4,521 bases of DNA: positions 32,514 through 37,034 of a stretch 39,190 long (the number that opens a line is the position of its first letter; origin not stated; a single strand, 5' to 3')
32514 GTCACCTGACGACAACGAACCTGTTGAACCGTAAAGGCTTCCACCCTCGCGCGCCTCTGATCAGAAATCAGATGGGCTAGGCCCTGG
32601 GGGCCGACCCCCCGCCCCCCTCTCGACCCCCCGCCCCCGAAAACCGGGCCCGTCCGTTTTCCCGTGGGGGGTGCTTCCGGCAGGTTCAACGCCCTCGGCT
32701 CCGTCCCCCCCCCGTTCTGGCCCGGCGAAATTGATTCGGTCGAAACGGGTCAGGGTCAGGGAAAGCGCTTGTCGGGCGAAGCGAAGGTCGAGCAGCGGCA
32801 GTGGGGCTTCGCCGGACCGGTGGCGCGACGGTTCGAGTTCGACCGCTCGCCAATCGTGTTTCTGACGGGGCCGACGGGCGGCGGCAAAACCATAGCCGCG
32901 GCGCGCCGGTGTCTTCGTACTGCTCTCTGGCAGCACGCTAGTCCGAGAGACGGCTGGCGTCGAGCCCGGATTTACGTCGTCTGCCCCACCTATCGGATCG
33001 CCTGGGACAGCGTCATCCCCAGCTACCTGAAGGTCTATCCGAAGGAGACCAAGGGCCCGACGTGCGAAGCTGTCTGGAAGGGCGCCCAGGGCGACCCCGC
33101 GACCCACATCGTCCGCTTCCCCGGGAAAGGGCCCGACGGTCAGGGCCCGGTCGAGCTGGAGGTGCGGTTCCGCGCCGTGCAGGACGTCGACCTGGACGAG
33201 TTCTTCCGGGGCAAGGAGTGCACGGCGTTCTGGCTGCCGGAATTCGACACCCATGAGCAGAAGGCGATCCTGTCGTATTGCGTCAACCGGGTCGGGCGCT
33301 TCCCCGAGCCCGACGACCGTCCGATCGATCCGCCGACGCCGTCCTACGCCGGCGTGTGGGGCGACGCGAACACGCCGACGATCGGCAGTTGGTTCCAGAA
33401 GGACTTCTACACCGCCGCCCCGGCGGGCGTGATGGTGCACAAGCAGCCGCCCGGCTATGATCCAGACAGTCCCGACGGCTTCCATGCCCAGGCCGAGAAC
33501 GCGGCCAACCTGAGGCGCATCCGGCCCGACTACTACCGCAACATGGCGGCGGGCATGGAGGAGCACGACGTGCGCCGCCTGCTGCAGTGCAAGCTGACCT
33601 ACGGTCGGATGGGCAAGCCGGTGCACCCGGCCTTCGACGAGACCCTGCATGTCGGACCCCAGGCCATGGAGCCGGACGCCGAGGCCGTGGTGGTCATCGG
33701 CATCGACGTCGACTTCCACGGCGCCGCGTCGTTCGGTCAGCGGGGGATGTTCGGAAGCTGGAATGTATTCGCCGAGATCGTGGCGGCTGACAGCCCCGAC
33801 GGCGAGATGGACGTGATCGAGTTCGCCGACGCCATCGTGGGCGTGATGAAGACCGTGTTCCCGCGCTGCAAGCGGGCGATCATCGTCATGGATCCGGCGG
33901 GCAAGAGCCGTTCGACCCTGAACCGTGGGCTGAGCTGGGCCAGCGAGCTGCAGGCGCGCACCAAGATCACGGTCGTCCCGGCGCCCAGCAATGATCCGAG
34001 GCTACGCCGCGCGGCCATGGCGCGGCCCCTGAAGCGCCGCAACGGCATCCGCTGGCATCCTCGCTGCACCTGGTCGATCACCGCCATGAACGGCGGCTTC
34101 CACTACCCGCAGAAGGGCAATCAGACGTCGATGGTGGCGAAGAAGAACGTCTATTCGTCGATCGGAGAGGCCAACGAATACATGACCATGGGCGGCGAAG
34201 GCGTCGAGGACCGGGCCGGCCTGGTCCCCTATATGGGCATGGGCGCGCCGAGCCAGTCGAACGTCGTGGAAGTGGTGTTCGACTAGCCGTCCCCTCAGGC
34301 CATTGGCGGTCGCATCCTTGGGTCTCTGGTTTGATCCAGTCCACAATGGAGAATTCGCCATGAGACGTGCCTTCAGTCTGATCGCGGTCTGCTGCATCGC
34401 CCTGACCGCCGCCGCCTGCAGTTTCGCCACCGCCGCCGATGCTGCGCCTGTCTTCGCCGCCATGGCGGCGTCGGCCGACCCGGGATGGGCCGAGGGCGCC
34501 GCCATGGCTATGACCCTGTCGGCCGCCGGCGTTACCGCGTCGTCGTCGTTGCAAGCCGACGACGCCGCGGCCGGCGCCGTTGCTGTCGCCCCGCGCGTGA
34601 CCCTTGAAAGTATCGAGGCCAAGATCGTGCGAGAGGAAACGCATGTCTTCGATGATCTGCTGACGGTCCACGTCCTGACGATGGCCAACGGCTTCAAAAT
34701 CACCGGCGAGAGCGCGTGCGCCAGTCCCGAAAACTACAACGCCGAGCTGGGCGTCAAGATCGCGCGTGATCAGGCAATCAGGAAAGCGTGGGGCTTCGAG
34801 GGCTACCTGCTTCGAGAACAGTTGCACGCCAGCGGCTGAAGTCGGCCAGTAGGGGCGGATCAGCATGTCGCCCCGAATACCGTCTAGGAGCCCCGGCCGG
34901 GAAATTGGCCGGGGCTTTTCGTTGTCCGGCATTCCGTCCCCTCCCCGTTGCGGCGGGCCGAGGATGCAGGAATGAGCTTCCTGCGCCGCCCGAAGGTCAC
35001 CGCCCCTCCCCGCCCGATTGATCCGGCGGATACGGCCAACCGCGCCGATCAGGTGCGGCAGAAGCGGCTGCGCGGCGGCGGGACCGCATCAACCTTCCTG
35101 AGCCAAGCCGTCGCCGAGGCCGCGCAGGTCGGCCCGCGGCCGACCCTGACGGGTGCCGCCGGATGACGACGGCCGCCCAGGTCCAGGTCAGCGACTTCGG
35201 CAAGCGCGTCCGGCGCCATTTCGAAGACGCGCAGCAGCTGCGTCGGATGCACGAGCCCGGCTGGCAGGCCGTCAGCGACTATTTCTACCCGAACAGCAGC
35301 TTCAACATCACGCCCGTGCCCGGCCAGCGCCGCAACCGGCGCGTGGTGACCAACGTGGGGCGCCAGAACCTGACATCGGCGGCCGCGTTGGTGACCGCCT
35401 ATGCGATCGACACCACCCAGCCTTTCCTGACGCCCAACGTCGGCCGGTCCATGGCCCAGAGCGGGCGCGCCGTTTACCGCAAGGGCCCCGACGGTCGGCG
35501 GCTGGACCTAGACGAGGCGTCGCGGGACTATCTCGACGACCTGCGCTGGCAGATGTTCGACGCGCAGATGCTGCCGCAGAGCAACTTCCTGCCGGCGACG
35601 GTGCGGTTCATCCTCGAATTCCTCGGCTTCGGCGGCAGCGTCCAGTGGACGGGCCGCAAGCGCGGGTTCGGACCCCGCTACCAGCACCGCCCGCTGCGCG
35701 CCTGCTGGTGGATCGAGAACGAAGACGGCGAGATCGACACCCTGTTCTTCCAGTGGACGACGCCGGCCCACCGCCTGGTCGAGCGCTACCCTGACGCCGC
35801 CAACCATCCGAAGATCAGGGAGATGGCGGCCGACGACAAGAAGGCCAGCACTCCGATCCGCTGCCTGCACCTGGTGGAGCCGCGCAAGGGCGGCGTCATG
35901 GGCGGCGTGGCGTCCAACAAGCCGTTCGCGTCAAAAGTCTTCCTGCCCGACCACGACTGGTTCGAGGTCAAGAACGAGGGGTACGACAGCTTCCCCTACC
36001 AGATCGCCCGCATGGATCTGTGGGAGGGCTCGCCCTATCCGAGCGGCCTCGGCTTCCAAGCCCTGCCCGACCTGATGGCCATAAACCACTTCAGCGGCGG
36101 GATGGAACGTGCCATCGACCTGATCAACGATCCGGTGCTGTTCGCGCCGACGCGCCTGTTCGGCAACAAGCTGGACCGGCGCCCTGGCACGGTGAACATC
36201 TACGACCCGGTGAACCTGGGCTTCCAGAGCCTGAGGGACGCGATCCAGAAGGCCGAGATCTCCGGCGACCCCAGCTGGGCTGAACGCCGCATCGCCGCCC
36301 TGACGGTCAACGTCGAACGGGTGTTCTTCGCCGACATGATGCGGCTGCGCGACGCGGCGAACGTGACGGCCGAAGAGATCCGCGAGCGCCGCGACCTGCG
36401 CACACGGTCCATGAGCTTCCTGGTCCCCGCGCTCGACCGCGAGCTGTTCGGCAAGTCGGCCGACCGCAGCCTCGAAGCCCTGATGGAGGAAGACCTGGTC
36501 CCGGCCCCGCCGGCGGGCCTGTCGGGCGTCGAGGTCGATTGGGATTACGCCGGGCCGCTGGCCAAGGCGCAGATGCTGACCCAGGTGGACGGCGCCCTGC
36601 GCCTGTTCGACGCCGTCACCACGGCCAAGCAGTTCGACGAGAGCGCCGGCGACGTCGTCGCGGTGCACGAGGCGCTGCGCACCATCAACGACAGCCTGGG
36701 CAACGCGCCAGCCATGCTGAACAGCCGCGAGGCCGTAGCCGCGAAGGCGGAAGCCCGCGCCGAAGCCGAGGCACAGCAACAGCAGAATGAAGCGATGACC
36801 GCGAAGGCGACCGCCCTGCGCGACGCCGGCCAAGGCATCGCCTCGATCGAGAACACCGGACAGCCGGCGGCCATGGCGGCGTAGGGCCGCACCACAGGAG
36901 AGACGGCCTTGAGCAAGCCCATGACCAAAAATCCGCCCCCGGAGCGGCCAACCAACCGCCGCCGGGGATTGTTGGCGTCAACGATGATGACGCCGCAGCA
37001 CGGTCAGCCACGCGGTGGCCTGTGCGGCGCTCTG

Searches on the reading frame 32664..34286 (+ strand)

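Call 7: search_protein_families(library=phrogs, proteins=[window:32664-34286:+], max_evalue=0.001)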
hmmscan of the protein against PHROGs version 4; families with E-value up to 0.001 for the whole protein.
window:32664-34286:+ (540 aa): 1 family
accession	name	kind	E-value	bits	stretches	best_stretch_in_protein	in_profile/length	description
phrog_2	-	head and packaging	4.4e-07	30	1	44-486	270-570/807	terminase large subunit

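Call 8: search_protein_families(library=pfam, proteins=[window:32664-34286:+], max_evalue=0.001)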
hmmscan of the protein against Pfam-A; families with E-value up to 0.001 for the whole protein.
window:32664-34286:+ (540 aa): 0 families

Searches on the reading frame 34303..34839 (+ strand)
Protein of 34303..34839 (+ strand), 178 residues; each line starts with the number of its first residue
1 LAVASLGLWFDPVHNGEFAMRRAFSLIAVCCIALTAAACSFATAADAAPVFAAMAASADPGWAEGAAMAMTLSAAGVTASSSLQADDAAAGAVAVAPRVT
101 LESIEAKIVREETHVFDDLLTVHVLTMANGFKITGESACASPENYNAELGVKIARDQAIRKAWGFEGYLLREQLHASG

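Call 9: search_protein_families(library=pfam, proteins=[window:34303-34839:+], max_evalue=0.001)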
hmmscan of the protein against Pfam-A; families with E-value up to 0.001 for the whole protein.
window:34303-34839:+ (178 aa): 1 family
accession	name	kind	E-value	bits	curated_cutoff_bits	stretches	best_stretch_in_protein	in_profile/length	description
PF13876.11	Phage_gp49_66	-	8.6e-24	84.3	27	1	99-174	1-82/82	Phage protein (N4 Gp49/phage Sf6 gene 66) family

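Call 10: search_protein_families(library=phrogs, proteins=[window:34303-34839:+], max_evalue=0.001)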
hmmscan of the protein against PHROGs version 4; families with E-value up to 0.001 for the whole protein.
window:34303-34839:+ (178 aa): 6 families
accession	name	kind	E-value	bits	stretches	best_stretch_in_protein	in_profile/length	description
phrog_322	-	unknown function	8.4e-34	119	1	95-177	21-106/239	-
phrog_3934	-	unknown function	2.8e-26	93.6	1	95-176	20-102/336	-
phrog_16684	-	unknown function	9.3e-20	71.5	1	112-174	13-75/78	-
phrog_9467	-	unknown function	1.2e-09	39.1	1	98-172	75-149/155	-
phrog_37939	-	unknown function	2.5e-06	28.1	1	96-170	19-101/308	-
phrog_4435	-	unknown function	0.00015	22.6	1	101-168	14-83/252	-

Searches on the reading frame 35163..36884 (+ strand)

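Call 7: search_protein_families(library=phrogs, proteins=[window:35163-36884:+], max_evalue=0.001)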
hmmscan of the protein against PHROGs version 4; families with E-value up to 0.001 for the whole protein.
window:35163-36884:+ (573 aa): 4 families
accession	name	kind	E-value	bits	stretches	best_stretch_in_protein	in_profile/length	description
phrog_332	-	connector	1.8e-71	242.2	1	8-561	6-547/560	head-tail adaptor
phrog_21643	-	unknown function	3.3e-18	66.8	1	372-563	64-256/268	-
phrog_449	-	connector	5.2e-12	46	1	365-555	327-511/520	head-tail adaptor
phrog_21528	-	unknown function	0.00011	22.7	1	18-242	8-217/224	-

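Call 8: search_protein_families(library=pfam, proteins=[window:35163-36884:+], max_evalue=0.001)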
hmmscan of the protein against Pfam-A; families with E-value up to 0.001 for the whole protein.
window:35163-36884:+ (573 aa): 1 family
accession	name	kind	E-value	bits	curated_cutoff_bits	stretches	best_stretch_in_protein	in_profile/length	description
PF12236.14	Head-tail_con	-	1.3e-62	212.3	27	1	15-516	3-486/489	Bacteriophage head to tail connecting protein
